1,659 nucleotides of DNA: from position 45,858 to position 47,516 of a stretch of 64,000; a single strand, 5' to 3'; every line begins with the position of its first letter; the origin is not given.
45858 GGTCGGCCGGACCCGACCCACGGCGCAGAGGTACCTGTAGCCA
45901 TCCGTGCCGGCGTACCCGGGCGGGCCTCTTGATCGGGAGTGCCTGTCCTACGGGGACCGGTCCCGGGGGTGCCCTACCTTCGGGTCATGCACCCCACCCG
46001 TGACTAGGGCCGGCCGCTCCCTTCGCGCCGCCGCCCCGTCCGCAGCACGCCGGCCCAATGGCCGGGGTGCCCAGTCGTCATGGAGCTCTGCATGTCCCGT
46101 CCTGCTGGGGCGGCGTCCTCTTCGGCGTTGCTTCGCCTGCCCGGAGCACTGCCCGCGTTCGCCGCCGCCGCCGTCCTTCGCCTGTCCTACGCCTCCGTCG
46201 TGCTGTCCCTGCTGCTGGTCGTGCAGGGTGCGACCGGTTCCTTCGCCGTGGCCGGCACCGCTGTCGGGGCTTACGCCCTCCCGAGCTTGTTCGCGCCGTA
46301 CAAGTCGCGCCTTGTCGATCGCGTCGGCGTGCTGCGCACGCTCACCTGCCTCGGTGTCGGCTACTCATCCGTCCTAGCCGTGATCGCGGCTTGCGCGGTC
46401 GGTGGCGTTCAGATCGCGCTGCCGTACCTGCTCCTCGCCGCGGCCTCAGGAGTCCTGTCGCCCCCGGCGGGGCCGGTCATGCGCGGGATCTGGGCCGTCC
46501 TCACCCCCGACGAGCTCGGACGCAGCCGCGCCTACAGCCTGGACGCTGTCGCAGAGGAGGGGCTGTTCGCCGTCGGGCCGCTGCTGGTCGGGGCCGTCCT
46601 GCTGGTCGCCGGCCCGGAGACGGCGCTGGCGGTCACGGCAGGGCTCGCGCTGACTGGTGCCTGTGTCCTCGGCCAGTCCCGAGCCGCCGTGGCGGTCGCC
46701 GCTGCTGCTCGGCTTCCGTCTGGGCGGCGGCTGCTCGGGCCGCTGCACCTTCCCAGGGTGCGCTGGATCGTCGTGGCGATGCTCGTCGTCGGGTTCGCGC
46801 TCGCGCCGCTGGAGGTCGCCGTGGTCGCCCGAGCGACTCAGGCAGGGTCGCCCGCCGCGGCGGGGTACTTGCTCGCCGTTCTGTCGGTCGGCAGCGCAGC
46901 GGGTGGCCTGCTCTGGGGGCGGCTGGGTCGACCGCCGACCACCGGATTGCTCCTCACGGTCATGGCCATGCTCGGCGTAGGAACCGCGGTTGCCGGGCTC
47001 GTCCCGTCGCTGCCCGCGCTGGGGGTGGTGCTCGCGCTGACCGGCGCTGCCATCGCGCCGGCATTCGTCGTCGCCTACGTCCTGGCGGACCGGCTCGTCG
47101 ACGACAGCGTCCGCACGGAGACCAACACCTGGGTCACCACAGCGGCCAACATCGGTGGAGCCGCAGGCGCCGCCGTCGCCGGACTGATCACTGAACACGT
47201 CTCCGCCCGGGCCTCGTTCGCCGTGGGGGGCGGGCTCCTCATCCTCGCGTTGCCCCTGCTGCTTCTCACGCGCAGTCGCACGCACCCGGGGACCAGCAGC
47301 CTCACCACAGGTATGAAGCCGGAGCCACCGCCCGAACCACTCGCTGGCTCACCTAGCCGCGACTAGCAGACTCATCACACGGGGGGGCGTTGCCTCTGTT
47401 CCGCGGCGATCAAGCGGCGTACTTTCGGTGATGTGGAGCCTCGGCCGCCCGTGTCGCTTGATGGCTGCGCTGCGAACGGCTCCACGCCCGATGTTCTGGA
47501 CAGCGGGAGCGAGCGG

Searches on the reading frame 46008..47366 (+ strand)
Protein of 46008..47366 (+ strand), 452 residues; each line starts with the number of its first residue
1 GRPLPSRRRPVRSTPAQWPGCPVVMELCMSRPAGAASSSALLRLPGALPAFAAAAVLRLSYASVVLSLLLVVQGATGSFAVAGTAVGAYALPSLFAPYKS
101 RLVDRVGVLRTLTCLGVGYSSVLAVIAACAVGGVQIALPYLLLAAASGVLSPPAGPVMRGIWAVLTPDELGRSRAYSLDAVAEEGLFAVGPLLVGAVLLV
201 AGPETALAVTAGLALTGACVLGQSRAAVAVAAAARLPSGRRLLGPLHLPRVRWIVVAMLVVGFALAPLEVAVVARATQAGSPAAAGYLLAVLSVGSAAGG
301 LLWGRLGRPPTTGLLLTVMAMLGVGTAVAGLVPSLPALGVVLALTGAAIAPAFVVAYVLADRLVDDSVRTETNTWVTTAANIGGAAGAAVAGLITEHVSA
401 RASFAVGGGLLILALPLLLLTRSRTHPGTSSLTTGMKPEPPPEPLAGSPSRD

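Call 45: search_protein_families(library=pfam, proteins=[window:46008-47366:+], max_evalue=0.001)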
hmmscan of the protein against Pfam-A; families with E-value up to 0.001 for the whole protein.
window:46008-47366:+ (452 aa): 1 family
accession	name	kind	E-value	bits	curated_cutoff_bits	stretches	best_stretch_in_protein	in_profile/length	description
PF07690.21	MFS_1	-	1.5e-21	77.1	33.4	2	257-431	4-183/347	Major Facilitator Superfamily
